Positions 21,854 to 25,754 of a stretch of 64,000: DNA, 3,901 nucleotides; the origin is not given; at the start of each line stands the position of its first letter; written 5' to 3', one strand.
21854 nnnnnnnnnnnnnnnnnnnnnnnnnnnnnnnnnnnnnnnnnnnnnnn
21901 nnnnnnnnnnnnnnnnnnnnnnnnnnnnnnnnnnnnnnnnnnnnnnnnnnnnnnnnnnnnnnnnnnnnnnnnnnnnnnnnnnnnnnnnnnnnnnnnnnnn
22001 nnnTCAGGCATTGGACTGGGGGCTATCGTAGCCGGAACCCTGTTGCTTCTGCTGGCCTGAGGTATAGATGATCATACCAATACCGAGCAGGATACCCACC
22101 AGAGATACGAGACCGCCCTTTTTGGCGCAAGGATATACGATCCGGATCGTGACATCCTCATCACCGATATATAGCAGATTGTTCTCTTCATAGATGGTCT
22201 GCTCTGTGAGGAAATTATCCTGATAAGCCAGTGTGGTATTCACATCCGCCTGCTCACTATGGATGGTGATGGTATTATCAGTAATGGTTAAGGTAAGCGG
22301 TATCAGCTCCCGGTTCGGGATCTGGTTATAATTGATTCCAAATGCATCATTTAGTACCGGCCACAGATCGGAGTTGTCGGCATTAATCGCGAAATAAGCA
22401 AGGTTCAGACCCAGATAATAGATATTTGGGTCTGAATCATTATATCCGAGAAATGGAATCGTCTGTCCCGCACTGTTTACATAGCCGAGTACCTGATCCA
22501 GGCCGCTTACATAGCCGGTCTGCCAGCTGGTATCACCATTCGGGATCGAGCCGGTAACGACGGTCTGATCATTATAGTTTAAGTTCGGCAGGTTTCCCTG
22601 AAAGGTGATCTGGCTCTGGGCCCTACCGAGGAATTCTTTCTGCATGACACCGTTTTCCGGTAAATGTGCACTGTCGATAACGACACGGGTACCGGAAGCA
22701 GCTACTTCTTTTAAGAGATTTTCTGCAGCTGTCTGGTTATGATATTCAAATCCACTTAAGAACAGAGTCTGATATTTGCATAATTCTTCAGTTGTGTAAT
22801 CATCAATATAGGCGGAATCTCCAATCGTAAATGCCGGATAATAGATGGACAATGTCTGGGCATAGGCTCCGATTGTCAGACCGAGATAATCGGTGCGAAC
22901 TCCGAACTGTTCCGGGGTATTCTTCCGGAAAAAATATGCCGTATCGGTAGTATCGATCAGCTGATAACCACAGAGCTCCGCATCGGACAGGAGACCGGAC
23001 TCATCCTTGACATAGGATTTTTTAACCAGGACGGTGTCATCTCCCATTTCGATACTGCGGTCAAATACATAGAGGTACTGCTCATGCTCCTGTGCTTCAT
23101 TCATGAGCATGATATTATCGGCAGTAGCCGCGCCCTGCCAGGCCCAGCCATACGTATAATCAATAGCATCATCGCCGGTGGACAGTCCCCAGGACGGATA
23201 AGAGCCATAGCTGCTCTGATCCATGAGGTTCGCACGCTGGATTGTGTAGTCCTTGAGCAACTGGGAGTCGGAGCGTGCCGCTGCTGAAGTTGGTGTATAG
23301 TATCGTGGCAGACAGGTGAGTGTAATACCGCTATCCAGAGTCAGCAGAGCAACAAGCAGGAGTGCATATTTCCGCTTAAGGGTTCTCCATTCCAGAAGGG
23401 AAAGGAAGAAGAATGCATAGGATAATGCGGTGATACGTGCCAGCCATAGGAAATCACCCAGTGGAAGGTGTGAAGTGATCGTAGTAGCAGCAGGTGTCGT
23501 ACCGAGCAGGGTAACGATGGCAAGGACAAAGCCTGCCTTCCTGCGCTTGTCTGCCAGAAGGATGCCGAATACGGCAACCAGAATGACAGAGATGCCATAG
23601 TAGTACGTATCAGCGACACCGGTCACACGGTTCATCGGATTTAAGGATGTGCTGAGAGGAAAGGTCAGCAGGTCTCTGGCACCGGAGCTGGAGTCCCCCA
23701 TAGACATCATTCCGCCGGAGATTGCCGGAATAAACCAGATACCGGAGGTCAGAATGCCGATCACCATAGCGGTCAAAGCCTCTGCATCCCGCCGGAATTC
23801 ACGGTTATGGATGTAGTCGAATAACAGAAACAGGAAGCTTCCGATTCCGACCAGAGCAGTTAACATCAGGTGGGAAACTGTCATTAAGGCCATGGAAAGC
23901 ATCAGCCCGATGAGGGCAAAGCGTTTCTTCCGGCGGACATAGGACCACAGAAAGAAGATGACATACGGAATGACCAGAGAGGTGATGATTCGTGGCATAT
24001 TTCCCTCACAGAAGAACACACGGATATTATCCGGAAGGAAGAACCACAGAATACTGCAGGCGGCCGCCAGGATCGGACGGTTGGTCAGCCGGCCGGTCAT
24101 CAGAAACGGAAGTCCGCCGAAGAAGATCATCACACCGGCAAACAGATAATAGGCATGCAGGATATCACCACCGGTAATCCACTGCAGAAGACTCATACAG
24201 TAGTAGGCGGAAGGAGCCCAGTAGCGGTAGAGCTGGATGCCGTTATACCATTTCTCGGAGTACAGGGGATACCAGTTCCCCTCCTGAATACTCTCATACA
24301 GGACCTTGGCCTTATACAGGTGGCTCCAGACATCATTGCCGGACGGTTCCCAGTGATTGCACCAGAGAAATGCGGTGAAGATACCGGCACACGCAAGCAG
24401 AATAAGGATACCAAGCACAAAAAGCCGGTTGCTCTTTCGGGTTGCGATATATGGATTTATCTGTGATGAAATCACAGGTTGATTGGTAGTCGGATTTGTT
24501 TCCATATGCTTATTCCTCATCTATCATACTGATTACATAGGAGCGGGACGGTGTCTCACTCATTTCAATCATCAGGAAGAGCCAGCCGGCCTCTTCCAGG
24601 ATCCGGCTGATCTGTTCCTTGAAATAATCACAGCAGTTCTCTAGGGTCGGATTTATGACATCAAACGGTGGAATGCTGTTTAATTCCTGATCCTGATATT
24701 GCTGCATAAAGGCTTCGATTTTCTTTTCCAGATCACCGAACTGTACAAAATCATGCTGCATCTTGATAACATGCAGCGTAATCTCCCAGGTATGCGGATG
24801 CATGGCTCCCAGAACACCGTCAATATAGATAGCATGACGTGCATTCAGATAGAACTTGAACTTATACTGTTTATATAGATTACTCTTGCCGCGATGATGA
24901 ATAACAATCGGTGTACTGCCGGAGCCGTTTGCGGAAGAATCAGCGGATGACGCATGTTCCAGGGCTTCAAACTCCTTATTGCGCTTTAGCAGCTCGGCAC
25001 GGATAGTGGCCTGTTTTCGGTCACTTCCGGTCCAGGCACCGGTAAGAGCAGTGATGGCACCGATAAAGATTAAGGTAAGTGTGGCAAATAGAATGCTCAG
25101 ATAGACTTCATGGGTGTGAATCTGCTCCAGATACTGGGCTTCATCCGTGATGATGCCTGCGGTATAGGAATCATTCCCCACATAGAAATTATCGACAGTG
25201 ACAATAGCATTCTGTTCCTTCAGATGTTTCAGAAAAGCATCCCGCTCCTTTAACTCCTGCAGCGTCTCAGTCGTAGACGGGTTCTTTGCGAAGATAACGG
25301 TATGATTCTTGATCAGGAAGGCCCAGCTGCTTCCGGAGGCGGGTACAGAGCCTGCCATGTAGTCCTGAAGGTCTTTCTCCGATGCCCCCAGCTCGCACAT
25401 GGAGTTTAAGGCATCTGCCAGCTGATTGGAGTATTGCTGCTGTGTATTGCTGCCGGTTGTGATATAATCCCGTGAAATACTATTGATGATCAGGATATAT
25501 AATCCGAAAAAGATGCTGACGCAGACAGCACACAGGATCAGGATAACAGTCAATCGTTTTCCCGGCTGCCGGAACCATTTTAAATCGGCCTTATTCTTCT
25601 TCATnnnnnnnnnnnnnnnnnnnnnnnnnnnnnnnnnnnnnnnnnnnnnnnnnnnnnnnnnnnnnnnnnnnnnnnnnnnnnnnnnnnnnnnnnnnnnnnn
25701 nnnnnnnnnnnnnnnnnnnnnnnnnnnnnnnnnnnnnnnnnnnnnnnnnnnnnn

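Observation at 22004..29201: Six-gene minus-strand operon resembling a Gram-positive exosortase (XrtG-type) protein-sorting and polysaccharide system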

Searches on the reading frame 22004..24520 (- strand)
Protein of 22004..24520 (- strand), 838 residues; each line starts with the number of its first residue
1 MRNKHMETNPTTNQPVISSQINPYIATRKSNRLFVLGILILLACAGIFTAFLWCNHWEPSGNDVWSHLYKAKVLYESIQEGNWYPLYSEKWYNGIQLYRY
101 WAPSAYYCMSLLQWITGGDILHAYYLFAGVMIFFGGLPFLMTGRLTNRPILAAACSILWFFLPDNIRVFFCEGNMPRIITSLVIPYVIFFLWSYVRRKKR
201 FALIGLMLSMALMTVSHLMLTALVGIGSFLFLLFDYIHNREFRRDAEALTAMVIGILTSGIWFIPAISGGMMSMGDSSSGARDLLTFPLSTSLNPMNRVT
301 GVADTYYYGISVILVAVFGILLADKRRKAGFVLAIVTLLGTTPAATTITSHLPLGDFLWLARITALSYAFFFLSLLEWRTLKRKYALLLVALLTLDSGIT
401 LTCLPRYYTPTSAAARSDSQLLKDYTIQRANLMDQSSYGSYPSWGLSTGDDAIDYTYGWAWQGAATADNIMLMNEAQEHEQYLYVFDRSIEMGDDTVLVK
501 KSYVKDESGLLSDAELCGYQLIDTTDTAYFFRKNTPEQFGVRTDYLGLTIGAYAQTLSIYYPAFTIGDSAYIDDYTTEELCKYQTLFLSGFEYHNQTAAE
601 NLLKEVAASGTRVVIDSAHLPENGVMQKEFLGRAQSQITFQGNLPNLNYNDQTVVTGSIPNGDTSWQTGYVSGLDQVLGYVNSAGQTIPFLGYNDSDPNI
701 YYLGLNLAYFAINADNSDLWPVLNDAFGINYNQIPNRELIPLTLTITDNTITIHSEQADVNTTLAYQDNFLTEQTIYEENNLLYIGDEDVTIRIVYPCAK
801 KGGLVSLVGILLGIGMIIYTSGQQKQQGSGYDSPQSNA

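Call 3: search_protein_families(library=ncbifam, proteins=[window:22004-24520:-], max_evalue=0.01)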
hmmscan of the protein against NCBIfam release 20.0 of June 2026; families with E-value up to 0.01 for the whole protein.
window:22004-24520:- (838 aa): 0 families

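Call 4: search_protein_families(library=pfam, proteins=[window:22004-24520:-], max_evalue=0.01)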
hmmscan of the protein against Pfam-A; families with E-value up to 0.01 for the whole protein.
window:22004-24520:- (838 aa): 1 family
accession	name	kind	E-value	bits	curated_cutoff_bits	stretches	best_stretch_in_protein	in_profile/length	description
PF10131.15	PTPS_related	-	9.8e-159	530.1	26.4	1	98-709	1-620/621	6-pyruvoyl-tetrahydropterin synthase related domain; membrane protein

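Call 17: search_solved_structures(query=window:22004-24520:-, max_evalue=1)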
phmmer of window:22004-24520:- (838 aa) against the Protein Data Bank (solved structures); distinct sequences matched with E-value up to 1: 0.

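Call 20: find_homologous_proteins(query=window:22004-24520:-, max_evalue=1e-10)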
Query window:22004-24520:- (838 aa): 116 proteins with E <= 1e-10 among 8000 candidates.
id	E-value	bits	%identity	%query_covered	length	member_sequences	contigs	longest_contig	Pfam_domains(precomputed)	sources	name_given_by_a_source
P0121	0.0e+0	1864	98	99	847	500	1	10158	PF10131.16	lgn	-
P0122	0.0e+0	1249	65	97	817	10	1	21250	PF10131.16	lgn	-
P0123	0.0e+0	1232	65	94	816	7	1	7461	PF10131.16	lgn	-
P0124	0.0e+0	1225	64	94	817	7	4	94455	PF10131.16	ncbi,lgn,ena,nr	ncbi:MAG: hypothetical protein J6K43_08010 [Lachnospiraceae bacterium]|nr:hypothetical protein [Lach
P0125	0.0e+0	1205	63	95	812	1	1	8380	PF10131.16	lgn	-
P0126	0.0e+0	1204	62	98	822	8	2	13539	PF10131.16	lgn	-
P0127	0.0e+0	1189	63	96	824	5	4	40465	PF10131.16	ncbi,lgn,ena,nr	ncbi:MAG: hypothetical protein IJ040_01685 [Lachnospiraceae bacterium]|nr:hypothetical protein [Lach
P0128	0.0e+0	1176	64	93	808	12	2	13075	PF10131.16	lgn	-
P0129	0.0e+0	1132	61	93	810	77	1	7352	PF10131.16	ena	-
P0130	0.0e+0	1116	67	83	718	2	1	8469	PF10131.16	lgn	-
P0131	0.0e+0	1098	58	95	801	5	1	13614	PF10131.16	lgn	-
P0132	0.0e+0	1063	58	92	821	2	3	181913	PF10131.16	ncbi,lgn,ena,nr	ncbi:MAG: hypothetical protein IJ291_02635 [Lachnospiraceae bacterium]|nr:hypothetical protein [Lach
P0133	0.0e+0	1058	59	93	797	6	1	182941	PF10131.16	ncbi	-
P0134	0.0e+0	1043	56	95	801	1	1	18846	PF10131.16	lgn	-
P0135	0.0e+0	1024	55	96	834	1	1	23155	PF10131.16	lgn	-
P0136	7.4e-297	1005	56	94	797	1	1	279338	PF10131.16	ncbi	-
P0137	8.0e-297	1005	52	97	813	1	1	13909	PF10131.16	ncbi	-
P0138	5.1e-263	893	48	93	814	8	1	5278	PF10131.16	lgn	-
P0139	5.7e-262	890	49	92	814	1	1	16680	PF10131.16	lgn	-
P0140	2.6e-261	888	47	96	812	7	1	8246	PF10131.16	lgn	-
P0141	2.2e-260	885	49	91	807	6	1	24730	PF10131.16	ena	-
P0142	5.2e-260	883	49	91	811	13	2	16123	PF10131.16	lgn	-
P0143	6.2e-260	883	48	93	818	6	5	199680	PF10131.16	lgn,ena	-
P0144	6.2e-259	880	46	95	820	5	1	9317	PF10131.16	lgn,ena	-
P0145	8.1e-254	863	46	95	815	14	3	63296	PF10131.16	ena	-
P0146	2.0e-252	858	47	94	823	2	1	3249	PF10131.16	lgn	-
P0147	3.5e-251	854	47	93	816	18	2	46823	PF10131.16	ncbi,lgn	-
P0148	4.3e-250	851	46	95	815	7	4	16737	PF10131.16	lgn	-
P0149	2.5e-249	848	46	92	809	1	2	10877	PF10131.16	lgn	-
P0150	4.6e-249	847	47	94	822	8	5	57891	PF10131.16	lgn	-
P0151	6.4e-249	847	47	94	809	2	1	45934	PF10131.16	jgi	-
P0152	2.6e-248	845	47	95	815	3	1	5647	PF10131.16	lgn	-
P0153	1.9e-247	842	46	95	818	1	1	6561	PF10131.16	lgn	-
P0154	2.9e-242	825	45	95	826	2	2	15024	PF10131.16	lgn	-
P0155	3.4e-242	824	46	94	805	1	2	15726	PF10131.16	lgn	-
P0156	2.8e-241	821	48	91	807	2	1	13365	PF10131.16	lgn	-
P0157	3.2e-241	821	46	93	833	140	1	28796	PF10131.16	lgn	-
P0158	2.3e-239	815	45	94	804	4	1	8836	PF10131.16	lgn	-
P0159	3.2e-239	815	46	92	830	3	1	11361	PF10131.16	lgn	-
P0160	3.3e-237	808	45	95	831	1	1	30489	PF10131.16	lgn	-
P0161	1.2e-236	806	43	95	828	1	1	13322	PF10131.16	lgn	-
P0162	4.8e-236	804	44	96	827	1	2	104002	PF10131.16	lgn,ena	-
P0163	8.5e-235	800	45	93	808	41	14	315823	PF10131.16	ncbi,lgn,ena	-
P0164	9.0e-234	797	42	94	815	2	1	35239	PF10131.16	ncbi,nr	ncbi:MAG: hypothetical protein K6G63_08740 [Eubacterium sp.]|nr:hypothetical protein [Eubacterium sp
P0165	9.2e-233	793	44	95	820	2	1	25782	PF10131.16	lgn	-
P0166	1.0e-232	793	43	96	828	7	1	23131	PF10131.16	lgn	-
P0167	3.3e-232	791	43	95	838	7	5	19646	PF10131.16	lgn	-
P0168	1.8e-231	789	43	96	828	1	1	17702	PF10131.16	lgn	-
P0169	4.9e-229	781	43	95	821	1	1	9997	PF10131.16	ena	-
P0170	5.1e-229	781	44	94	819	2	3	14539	PF10131.16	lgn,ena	-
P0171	4.4e-228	778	45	91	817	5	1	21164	PF10131.16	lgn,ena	-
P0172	4.6e-228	778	43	93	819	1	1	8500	PF10131.16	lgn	-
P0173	8.0e-228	777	43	96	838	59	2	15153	PF10131.16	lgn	-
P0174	3.7e-227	775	44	92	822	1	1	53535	PF10131.16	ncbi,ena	-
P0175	1.0e-226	773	44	93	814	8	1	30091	PF10131.16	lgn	-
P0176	5.7e-226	771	44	94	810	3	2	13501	PF10131.16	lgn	-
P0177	1.2e-225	770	45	92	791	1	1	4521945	PF10131.16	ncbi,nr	ncbi:hypothetical protein lbkm_1626 [Lachnospiraceae bacterium KM106-2]|nr:hypothetical protein lbkm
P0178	3.5e-225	768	44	93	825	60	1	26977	PF10131.16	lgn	-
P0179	4.8e-223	761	44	94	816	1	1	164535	PF10131.16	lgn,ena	-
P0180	2.7e-222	759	44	92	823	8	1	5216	PF10131.16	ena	-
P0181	7.8e-222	757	44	90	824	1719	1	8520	PF10131.16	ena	-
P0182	1.5e-221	756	44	91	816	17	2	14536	PF10131.16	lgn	-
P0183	3.7e-221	755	44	91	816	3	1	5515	PF10131.16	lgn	-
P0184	1.4e-220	753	43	95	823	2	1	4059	PF10131.16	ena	-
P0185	6.0e-220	751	44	94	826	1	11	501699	PF10131.16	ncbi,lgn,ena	-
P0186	2.4e-219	749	42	98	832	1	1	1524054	PF10131.16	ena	-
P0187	2.7e-218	745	41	96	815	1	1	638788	PF10131.16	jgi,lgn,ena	jgi:uncharacterized membrane protein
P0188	3.5e-218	745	43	91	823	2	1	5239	PF10131.16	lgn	-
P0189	1.1e-217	743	44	94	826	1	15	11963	PF10131.16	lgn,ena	-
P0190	1.4e-217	743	44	90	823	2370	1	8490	PF10131.16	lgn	-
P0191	2.8e-217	742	43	92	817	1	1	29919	PF10131.16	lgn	-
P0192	6.7e-217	741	42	94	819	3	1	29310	PF10131.16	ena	-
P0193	1.1e-216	740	42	93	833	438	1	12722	PF10131.16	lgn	-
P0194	1.9e-216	739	43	94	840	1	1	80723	PF10131.16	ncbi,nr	ncbi:MAG: 6-pyruvoyl tetrahydrobiopterin synthase [Clostridia bacterium]|nr:6-pyruvoyl tetrahydrobio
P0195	2.9e-216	739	42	94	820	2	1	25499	PF10131.16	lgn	-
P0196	5.6e-216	738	43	93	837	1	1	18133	PF10131.16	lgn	-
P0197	3.2e-215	735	42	97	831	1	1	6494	PF10131.16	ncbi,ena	-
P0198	4.0e-215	735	42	92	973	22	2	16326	PF10131.16,PF04138.21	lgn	-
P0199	1.4e-214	733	42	95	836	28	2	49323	PF10131.16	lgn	-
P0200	2.6e-213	729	42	95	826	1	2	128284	PF10131.16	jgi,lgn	jgi:Predicted integral membrane protein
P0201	7.1e-213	727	42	95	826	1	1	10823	PF10131.16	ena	-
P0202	8.4e-213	727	43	92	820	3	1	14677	PF10131.16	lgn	-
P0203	4.7e-210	718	42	95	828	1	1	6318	PF10131.16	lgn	-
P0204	1.1e-209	717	43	93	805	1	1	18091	PF10131.16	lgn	-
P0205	7.3e-209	714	41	95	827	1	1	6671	PF10131.16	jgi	jgi:uncharacterized membrane protein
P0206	3.0e-208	712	42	91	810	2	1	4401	PF10131.16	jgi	jgi:uncharacterized membrane protein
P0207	5.9e-208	711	41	94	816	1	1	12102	PF10131.16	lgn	-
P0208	1.0e-207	710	43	91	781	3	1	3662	PF10131.16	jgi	jgi:uncharacterized membrane protein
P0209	7.2e-207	708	42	90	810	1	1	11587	PF10131.16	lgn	-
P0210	2.0e-206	706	43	91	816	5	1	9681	PF10131.16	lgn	-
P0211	2.0e-199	683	39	95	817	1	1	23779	PF10131.16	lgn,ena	-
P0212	8.0e-194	664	38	98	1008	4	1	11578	PF10131.16,PF01242.25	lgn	-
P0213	1.3e-193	664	39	97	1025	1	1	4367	PF10131.16,PF01242.25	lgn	-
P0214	1.2e-191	657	38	94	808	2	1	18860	PF10131.16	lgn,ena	-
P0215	9.5e-191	654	40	93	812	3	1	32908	PF10131.16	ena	-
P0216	1.9e-190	653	38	98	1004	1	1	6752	PF10131.16,PF01242.25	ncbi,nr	ncbi:MAG: 6-pyruvoyl-tetrahydropterin synthase-related protein [Eubacteriales bacterium]|nr:6-pyruvo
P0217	2.7e-189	649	39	94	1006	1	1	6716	PF10131.16,PF01242.25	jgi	jgi:6-pyruvoyl tetrahydropterin synthase-like protein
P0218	3.8e-189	649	38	96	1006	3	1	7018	PF10131.16,PF01242.25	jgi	-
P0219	5.5e-188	645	40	90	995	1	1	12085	PF10131.16,PF01242.25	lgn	-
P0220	1.0e-186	641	37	98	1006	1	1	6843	PF10131.16,PF01242.25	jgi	-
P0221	7.8e-186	638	38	92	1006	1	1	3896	PF10131.16,PF01242.25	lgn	-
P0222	9.0e-186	638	38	95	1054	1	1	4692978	PF10131.16,PF01242.25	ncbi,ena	-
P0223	3.6e-185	636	39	94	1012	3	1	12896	PF10131.16,PF01242.25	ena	-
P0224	1.5e-180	621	38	94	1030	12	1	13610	PF10131.16,PF01242.25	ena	-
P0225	3.0e-178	613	38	94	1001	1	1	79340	PF10131.16,PF01242.25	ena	-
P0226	2.4e-177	610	38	95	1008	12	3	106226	PF10131.16,PF01242.25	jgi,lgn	-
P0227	6.9e-177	608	37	95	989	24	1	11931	PF10131.16,PF01242.25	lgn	-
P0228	3.0e-175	603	35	98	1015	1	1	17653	PF10131.16,PF01242.25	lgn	-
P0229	2.4e-171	590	36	98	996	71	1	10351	PF10131.16,PF01242.25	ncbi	-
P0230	8.7e-168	578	37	93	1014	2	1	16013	PF10131.16,PF01242.25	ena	-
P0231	9.7e-154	532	35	93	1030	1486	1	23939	PF10131.16,PF01242.25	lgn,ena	-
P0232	1.2e-140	489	33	97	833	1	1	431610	PF10131.16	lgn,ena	-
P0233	2.5e-129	451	34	93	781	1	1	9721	PF10131.16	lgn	-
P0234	1.9e-126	442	33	88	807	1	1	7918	PF10131.16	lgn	-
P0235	3.6e-119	417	31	94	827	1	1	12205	PF10131.16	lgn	-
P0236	3.6e-102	361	31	92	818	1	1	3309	PF10131.16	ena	-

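Call 35: predict_structure(alignment_id=A2)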
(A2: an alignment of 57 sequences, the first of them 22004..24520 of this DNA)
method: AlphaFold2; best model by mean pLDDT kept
length: 838 residues; sequences in the alignment: 57
mean_pLDDT: 91.5   pTM: 0.88
mean pLDDT of the five models: 91.5, 91.3, 91.0, 90.5, 89.8
residues with pLDDT >= 90: 682; 70-90: 106; 50-70: 25; < 50: 25
segments of 3 or more residues with pLDDT < 50: 1-9, 14-21, 831-838
pLDDT, mean of each block of 10 residues (from residue 1): 44 51 70 96 98 96 95 95 91 84 95 97 98 98 94 97 94 95 98 94 98 95 95 95 96 98 86 61 84 91 91 97 95 96 88 78 94 96 95 95 94 96 96 93 92 86 85 93 97 97 97 98 98 97 97 93 95 97 97 97 98 97 91 94 92 89 85 94 93 96 95 90 95 95 93 96 94 95 96 94 98 97 73 41
secondary structure, 60 per line:
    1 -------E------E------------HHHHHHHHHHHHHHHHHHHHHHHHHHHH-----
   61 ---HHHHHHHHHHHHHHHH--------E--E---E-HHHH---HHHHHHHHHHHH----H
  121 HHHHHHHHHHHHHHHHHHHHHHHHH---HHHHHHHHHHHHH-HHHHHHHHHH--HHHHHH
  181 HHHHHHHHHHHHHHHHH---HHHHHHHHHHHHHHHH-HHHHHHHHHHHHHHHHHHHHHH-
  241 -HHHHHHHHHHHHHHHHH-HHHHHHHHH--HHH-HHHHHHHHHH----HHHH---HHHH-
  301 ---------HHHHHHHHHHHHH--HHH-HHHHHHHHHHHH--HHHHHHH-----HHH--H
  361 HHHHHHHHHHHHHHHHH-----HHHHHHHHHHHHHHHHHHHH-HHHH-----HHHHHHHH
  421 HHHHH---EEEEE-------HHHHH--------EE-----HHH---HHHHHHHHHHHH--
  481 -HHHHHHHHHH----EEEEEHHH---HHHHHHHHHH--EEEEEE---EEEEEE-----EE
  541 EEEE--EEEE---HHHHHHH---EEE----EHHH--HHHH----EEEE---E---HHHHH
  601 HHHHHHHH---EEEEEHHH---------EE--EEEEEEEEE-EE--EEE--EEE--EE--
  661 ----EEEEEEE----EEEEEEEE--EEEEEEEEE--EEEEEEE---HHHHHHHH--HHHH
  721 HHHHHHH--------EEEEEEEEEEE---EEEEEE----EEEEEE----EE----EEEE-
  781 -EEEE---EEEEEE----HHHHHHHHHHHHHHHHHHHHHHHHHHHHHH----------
elements in order (helices of 4 or more, strands of 3 or more residues): H28-55 H64-79 H97-100 H104-115 H120-145 H149-161 H163-172 H175-197 H201-216 H218-239 H242-258 H260-268 H275-284 H289-292 H296-299 H310-322 H329-340 H343-349 H360-377 H383-402 H404-407 H413-425 E429-433 H441-445 H467-478 H482-491 E496-500 H507-516 E519-524 E528-533 E539-544 E547-550 H554-560 E564-566 H577-580 E585-588 H596-608 E612-616 E633-641 E647-649 E652-654 E665-671 E676-683 E686-694 E697-703 H707-714 H717-727 E736-746 E750-755 E760-765 E776-779 E782-785 E789-794 H799-828

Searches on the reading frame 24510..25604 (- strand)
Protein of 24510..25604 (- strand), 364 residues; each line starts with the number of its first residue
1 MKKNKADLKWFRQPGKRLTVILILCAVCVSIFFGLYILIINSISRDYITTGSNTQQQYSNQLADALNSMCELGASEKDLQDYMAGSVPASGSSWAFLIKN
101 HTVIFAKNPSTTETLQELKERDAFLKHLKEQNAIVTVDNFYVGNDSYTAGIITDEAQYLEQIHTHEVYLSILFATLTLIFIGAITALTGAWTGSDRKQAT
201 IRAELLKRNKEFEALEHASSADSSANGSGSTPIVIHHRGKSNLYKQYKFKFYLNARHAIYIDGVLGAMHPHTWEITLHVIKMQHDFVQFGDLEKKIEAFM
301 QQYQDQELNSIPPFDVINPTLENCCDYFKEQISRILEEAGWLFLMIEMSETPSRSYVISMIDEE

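Call 3: search_protein_families(library=ncbifam, proteins=[window:24510-25604:-], max_evalue=0.01)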
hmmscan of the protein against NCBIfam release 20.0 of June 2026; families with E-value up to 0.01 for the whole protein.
window:24510-25604:- (364 aa): 2 families
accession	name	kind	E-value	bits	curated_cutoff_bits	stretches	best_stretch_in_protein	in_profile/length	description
TIGR03112.1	6_pyr_pter_rel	hypoth_equivalog_domain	3.4e-44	149.7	69.35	1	247-358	1-112/113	6-pyruvoyl tetrahydropterin synthase-related domain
TIGR03367.1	queuosine_QueD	equivalog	1.6e-05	25.2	89.25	1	250-333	5-91/92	6-carboxytetrahydropterin synthase QueD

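Call 4: search_protein_families(library=pfam, proteins=[window:24510-25604:-], max_evalue=0.01)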
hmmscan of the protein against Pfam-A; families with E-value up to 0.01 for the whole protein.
window:24510-25604:- (364 aa): 3 families
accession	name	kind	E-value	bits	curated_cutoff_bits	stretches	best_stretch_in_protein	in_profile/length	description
PF01242.24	PTPS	-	1.8e-13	51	22.4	1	249-357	4-117/121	6-pyruvoyl tetrahydropterin synthase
PF16492.10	Cadherin_C_2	-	0.007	17.5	31.5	0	18-44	2-28/85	Cadherin cytoplasmic C-terminal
PF15581.11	Imm58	-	0.008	16.7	25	0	20-105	10-92/109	Immunity protein 58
